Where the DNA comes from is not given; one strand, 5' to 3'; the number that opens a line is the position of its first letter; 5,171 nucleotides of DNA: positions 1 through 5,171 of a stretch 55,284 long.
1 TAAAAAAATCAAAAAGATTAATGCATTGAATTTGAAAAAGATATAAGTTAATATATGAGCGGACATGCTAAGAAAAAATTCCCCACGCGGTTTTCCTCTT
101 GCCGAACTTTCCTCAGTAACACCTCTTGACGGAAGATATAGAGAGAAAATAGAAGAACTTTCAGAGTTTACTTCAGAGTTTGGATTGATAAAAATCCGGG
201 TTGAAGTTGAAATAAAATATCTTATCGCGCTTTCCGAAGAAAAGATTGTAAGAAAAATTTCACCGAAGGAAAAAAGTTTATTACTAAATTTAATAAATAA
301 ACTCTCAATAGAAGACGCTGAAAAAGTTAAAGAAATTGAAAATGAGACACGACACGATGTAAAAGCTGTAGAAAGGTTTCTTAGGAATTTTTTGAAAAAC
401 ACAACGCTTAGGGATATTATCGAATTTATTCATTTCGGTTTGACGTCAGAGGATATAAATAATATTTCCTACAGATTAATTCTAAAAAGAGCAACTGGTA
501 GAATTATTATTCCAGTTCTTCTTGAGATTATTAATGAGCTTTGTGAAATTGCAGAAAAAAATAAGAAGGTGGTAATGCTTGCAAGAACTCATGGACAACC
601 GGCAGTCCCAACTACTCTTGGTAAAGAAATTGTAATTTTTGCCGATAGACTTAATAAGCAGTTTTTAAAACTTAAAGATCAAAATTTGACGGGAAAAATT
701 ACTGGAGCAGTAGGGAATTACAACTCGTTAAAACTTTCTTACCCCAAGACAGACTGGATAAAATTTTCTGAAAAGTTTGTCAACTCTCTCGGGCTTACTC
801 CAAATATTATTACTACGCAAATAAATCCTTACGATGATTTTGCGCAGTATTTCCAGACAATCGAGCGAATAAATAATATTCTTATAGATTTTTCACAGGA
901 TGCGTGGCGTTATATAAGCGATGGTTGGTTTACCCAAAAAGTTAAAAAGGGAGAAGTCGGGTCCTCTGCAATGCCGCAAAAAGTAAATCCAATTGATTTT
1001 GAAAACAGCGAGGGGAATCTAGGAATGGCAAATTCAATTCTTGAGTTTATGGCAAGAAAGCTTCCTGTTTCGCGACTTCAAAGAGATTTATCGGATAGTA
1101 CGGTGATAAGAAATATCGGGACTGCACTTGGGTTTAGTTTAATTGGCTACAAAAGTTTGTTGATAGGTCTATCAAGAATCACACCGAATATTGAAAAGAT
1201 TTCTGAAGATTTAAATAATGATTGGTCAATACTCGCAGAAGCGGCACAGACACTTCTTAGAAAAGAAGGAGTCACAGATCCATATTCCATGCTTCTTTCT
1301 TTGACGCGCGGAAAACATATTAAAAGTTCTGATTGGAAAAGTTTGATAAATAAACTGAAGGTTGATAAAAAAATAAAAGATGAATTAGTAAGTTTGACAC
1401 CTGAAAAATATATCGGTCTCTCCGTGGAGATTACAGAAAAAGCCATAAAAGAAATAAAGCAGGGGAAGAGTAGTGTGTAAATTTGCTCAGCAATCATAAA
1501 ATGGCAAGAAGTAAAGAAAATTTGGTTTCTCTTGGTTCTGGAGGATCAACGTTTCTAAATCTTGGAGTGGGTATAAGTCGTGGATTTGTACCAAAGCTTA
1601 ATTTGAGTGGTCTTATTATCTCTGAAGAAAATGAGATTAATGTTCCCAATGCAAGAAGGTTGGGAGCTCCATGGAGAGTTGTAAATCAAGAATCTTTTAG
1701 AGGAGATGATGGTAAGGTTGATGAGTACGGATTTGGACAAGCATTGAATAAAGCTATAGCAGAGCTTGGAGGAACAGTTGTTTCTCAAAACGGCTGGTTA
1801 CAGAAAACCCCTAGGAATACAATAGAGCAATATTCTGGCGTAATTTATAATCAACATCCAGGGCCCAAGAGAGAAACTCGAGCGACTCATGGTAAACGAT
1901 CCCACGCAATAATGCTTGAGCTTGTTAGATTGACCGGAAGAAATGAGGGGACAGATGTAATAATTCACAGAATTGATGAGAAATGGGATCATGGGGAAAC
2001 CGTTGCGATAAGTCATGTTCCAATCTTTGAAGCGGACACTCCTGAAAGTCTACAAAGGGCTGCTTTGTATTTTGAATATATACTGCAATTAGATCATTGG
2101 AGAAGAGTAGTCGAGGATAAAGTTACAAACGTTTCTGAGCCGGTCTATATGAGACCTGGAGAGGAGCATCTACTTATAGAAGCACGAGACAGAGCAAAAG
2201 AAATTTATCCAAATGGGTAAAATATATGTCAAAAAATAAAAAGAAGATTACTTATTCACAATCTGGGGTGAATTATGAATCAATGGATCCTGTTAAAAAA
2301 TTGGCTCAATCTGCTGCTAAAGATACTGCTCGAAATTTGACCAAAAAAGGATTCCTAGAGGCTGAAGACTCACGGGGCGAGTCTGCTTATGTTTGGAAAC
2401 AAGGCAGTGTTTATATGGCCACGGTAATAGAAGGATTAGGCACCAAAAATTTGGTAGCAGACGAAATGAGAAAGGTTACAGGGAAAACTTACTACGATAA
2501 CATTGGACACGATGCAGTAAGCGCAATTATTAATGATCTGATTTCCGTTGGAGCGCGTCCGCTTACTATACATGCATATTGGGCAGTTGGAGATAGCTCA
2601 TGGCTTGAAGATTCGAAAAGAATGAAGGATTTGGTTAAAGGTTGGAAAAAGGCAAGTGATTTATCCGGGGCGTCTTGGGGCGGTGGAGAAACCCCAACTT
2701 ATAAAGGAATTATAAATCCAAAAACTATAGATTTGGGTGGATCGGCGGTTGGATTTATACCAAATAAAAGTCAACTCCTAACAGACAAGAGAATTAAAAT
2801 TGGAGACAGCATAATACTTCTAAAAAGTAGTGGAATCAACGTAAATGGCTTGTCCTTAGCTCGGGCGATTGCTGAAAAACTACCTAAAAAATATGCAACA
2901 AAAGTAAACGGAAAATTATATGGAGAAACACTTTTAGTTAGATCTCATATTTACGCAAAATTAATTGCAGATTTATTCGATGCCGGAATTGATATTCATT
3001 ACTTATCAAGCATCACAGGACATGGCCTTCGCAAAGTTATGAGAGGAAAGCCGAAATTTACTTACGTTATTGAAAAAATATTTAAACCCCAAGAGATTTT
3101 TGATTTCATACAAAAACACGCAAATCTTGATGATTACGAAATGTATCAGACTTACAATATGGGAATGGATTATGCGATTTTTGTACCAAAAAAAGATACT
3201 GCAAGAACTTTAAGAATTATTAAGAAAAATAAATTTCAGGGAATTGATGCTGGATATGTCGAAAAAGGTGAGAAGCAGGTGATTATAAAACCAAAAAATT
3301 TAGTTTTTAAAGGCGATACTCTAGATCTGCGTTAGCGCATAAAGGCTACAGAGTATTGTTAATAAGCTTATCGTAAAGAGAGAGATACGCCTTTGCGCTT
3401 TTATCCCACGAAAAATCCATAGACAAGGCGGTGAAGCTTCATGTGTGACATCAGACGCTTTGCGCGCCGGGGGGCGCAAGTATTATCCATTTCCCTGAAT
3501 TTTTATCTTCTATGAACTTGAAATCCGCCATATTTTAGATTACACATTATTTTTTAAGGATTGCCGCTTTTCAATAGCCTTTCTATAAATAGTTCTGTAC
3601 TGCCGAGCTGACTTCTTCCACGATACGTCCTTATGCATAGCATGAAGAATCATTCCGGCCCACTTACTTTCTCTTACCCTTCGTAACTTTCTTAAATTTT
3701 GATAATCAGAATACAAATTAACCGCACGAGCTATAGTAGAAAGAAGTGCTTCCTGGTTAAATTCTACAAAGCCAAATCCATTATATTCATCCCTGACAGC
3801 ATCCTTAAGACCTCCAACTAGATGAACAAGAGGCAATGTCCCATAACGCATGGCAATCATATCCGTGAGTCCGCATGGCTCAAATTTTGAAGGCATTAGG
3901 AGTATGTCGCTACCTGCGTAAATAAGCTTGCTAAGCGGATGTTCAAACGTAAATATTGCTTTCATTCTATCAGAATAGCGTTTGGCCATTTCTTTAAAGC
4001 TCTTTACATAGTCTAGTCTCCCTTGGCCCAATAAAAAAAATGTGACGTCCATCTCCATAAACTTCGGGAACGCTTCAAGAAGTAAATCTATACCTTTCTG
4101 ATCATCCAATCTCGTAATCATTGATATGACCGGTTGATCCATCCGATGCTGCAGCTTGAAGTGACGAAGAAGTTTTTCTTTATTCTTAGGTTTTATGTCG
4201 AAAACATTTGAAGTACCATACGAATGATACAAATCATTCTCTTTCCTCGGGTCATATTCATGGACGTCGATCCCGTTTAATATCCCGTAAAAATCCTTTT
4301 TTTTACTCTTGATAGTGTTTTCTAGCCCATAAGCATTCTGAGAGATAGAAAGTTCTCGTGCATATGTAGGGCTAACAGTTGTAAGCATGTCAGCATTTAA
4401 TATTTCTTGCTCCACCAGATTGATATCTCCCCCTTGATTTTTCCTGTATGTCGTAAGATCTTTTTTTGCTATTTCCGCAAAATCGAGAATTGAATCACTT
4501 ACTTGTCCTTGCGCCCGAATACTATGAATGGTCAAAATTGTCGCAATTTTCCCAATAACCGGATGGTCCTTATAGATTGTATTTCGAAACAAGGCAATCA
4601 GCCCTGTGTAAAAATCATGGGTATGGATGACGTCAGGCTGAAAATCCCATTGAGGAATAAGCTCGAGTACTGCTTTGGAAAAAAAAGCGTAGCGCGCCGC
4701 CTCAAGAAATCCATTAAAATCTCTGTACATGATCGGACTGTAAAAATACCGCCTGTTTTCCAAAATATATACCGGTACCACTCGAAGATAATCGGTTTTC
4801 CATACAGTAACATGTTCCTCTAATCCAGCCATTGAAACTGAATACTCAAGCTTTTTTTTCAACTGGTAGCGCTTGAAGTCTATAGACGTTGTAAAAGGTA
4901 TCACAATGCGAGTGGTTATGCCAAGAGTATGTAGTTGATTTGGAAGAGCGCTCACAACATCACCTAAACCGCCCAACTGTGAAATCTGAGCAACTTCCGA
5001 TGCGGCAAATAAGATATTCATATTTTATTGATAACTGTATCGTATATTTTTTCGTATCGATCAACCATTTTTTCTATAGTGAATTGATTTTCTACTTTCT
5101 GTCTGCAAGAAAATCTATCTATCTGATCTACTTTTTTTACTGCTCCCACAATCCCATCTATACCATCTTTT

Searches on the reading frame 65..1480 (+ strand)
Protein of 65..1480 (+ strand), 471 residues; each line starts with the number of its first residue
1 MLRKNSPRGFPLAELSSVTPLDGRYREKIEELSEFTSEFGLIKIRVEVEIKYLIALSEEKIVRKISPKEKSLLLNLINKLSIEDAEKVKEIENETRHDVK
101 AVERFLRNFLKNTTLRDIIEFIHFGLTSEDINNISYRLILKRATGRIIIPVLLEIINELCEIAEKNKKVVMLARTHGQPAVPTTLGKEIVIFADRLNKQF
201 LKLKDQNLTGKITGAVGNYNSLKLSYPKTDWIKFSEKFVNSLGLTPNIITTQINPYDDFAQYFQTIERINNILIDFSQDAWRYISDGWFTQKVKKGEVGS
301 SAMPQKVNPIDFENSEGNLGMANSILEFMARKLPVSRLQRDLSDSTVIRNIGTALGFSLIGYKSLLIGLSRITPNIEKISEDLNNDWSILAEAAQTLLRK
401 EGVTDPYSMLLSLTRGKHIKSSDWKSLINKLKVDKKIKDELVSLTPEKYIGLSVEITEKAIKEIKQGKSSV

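Call 40: search_protein_families(library=pfam, max_evalue=0.0001, proteins=[window:65-1480:+])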
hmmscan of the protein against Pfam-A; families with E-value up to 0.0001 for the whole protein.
window:65-1480:+ (471 aa): 2 families
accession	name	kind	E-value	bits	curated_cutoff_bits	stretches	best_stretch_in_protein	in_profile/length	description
PF00206.25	Lyase_1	-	3.8e-45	155.1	27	1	23-317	1-305/312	Lyase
PF08328.16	ASL_C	-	3.1e-40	137.3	35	1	336-450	1-115/115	Adenylosuccinate lyase C-terminal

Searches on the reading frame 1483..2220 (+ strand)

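Call 40: search_protein_families(library=pfam, max_evalue=0.0001, proteins=[window:1483-2220:+])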
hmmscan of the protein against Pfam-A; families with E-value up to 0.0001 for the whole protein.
window:1483-2220:+ (245 aa): 1 family
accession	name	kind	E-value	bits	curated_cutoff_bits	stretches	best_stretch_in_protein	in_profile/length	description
PF00551.24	Formyl_trans_N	-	1.6e-05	25.2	26.1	1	83-198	66-173/181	Formyl transferase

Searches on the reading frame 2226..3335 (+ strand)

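Call 40: search_protein_families(library=pfam, max_evalue=0.0001, proteins=[window:2226-3335:+])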
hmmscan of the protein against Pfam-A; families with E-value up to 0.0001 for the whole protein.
window:2226-3335:+ (369 aa): 2 families
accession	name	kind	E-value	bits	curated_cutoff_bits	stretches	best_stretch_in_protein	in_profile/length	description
PF02769.27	AIRS_C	-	1.7e-11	45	23.1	1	191-353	1-153/156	AIR synthase related protein, C-terminal domain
PF00586.29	AIRS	-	1.1e-10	42.4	24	1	63-177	14-111/112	AIR synthase related protein, N-terminal domain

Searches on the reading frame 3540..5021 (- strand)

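Call 40: search_protein_families(library=pfam, max_evalue=0.0001, proteins=[window:3540-5021:-])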
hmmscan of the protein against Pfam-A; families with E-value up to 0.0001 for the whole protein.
window:3540-5021:- (493 aa): 4 families
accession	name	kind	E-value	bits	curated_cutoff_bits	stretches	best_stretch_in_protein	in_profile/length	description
PF08323.17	Glyco_transf_5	-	1.7e-54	185.5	22.7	1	2-238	1-238/239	Starch synthase catalytic domain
PF00534.26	Glycos_transf_1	-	3.7e-21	75.8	26.4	1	287-445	6-167/172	Glycosyl transferases group 1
PF13692.12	Glyco_trans_1_4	-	8.9e-14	52.4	27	1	297-433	2-139/142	Glycosyl transferases group 1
PF13439.12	Glyco_transf_4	-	3.8e-05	24.2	28.5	0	104-224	50-148/170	Glycosyltransferase Family 4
